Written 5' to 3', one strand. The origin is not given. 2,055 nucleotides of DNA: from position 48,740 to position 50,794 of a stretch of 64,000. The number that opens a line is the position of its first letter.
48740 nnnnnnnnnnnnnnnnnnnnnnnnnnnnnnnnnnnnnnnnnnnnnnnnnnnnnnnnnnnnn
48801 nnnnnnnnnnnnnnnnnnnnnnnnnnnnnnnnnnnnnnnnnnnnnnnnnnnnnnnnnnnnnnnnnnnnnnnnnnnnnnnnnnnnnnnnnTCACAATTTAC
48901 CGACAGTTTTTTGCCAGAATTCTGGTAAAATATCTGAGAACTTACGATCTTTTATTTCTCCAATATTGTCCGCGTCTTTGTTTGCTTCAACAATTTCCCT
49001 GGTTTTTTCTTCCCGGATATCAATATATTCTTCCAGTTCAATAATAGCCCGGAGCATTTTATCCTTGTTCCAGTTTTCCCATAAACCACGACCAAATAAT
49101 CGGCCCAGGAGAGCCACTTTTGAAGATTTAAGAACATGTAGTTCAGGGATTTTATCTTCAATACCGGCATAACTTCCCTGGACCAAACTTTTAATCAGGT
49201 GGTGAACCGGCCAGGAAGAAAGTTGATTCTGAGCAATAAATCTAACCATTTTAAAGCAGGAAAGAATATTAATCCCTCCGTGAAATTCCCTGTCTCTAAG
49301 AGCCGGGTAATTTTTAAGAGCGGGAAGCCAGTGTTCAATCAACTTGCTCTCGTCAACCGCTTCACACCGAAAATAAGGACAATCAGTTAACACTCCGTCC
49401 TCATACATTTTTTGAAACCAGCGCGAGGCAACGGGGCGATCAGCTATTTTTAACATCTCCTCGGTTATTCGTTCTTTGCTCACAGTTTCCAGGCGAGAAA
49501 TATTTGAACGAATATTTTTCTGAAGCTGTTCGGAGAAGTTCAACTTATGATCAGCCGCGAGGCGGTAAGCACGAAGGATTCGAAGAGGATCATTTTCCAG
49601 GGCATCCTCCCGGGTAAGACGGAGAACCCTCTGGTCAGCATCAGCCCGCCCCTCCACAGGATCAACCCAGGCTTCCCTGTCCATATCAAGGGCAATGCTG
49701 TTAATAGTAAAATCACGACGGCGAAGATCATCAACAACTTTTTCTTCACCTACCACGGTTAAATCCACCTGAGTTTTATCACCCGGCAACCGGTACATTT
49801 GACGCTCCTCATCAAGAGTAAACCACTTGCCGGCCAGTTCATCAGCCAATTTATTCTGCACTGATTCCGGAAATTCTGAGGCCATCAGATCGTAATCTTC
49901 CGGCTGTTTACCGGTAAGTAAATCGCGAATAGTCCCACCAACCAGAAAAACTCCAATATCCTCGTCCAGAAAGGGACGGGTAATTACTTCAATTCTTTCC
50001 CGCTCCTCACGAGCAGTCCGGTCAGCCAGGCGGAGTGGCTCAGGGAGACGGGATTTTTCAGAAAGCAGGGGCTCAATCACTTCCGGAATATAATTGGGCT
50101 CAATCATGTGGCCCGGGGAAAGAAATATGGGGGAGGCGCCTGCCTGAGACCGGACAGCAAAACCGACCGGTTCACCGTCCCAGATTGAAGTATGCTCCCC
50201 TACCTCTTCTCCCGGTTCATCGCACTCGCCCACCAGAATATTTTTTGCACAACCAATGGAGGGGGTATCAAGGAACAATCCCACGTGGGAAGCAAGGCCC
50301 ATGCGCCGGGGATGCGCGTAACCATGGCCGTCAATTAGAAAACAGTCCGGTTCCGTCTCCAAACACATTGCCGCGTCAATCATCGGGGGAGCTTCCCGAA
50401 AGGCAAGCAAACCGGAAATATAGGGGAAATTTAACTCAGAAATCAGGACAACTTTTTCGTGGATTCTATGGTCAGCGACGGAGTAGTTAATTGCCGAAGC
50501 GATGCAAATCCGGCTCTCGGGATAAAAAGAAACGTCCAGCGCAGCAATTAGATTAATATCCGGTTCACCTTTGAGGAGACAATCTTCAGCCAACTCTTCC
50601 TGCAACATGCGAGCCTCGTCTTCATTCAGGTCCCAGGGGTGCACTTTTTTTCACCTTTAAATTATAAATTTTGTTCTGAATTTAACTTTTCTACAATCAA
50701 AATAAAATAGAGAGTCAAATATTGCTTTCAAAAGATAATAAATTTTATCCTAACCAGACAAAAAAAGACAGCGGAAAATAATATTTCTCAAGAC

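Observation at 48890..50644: Endonuclease V fused to a CCA-type tRNA nucleotidyltransferase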

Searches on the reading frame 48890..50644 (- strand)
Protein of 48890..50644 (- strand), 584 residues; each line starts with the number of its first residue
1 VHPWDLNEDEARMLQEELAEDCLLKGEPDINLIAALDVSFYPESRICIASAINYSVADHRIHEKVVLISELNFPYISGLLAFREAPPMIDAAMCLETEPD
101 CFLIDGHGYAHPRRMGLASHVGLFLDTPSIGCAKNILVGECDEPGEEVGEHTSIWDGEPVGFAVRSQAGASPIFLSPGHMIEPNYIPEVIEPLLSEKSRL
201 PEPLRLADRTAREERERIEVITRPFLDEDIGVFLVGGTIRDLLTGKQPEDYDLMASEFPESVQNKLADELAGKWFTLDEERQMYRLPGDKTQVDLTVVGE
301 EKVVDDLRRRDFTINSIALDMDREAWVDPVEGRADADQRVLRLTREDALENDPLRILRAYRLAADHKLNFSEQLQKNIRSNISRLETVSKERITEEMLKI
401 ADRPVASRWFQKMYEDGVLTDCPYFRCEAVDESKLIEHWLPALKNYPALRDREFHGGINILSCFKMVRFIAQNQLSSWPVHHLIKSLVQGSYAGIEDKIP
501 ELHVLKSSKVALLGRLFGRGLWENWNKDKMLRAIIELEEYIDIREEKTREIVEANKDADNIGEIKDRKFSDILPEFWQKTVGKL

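Call 3: search_protein_families(library=pfam, proteins=[window:48890-50644:-], max_evalue=0.1)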
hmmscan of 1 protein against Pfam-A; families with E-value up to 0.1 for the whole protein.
window:48890-50644:- (584 aa): 3 families
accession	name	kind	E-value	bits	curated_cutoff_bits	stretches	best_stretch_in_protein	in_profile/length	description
PF04493.20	Endonuclease_5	-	6.2e-57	192.9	23.4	1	27-209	14-198/198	Endonuclease V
PF01743.26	PolyA_pol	-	1.1e-18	68.2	23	1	232-342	1-126/126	Poly A polymerase head domain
PF12627.12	PolyA_pol_RNAbd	-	2.6e-10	40.4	22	1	369-420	3-54/64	Probable RNA and SrmB- binding site of polymerase A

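Call 4: search_protein_families(library=ncbifam, proteins=[window:48890-50644:-], max_evalue=0.1)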
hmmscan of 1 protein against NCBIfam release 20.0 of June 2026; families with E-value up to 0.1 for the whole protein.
window:48890-50644:- (584 aa): 13 families
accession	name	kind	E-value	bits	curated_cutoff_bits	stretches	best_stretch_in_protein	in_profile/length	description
NF041102.1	endonuc_V_Ttgales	equivalog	1.1e-53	182.7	300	1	1-210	1-211/216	endonuclease V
NF008629.1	PRK11617.1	equivalog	1.6e-50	171.5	230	1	9-215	4-212/218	deoxyribonuclease V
NF009814.0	PRK13299.1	equivalog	9.9e-30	103.9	290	2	303-436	105-239/396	CCA tRNA nucleotidyltransferase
TIGR01942.1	pcnB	subfamily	1.8e-25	89.6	305.65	1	233-420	33-235/425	polynucleotide adenylyltransferase PcnB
TIGR02692.1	tRNA_CCA_actino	equivalog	2.9e-21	75.7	438.8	1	209-401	7-220/466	CCA tRNA nucleotidyltransferase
NF008634.1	PRK11623.1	equivalog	1.5e-16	60.1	702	2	303-415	158-272/469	polynucleotide adenylyltransferase PcnB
NF008137.0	PRK10885.1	equivalog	4.6e-16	58.6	451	1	304-416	85-200/409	multifunctional CCA addition/repair protein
NF009811.0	PRK13296.1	equivalog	1.8e-14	53.4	469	1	232-404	3-188/360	CCA tRNA nucleotidyltransferase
NF009813.0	PRK13298.1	equivalog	7.7e-13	48.1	606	1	303-400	84-184/417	tRNA CCA-pyrophosphorylase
NF009812.0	PRK13297.1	equivalog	2.9e-11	43.1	624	1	304-366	96-156/364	tRNA CCA-pyrophosphorylase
NF041569.1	A-tRNAntase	equivalog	1.3e-07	30.2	1440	1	295-402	559-671/880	A-adding tRNA nucleotidyltransferase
TIGR01693.1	UTase_glnD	equivalog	0.00037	18.8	519.4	1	328-420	311-406/850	[protein-PII] uridylyltransferase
NF003467.0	PRK05092.1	equivalog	0.0049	14.7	959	1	293-420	350-480/940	[protein-PII] uridylyltransferase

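Call 5: search_solved_structures(query=window:48890-50644:-, max_evalue=0.01, show_alignments=3)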
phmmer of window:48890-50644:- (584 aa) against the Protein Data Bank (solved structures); distinct sequences matched with E-value up to 0.01: 38.
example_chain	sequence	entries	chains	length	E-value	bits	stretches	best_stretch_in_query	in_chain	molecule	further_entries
2w35_A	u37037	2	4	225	1.2e-39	139.5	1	1-208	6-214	Endonuclease V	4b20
3hd0_A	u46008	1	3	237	1.4e-39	139.3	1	1-208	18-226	Endonuclease V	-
6ozg_A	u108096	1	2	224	3.1e-39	138.2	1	1-208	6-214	Endonuclease V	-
6ozf_A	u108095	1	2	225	5.9e-39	137.2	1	1-208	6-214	Endonuclease V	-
2w36_A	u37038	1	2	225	1.3e-38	136.1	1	1-208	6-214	ENDONUCLEASE V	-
3goc_A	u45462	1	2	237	1e-35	126.6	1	4-214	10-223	Endonuclease V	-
3ga2_A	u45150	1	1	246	2.4e-35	125.3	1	29-210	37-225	Endonuclease V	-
4xpu_A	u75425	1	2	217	5.7e-31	110.9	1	11-213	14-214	Endonuclease V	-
6oze_A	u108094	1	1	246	1.2e-16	63.6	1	32-214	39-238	Endonuclease V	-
6ozh_A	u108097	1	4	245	5.5e-16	61.4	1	15-140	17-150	endonuclease V isoform X2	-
6ozp_A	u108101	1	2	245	6.5e-16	61.1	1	32-214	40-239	Endonuclease V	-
6ozk_A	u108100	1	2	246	6.7e-16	61.1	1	32-215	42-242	Endonuclease V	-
6ozs_A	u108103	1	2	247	6.7e-16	61.1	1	32-214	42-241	Endonuclease V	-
6ozj_A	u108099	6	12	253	7.2e-16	61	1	32-214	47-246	Endonuclease V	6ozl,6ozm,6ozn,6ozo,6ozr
1miv_A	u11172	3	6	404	1.8e-15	59.7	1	230-422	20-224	tRNA CCA-adding enzyme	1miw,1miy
4wbz_A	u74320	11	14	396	1.7e-09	40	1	283-400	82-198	Poly A polymerase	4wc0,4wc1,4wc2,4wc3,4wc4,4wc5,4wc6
3h37_A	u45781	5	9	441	9.9e-08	34.1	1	229-413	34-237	TRNA nucleotidyl transferase-related protein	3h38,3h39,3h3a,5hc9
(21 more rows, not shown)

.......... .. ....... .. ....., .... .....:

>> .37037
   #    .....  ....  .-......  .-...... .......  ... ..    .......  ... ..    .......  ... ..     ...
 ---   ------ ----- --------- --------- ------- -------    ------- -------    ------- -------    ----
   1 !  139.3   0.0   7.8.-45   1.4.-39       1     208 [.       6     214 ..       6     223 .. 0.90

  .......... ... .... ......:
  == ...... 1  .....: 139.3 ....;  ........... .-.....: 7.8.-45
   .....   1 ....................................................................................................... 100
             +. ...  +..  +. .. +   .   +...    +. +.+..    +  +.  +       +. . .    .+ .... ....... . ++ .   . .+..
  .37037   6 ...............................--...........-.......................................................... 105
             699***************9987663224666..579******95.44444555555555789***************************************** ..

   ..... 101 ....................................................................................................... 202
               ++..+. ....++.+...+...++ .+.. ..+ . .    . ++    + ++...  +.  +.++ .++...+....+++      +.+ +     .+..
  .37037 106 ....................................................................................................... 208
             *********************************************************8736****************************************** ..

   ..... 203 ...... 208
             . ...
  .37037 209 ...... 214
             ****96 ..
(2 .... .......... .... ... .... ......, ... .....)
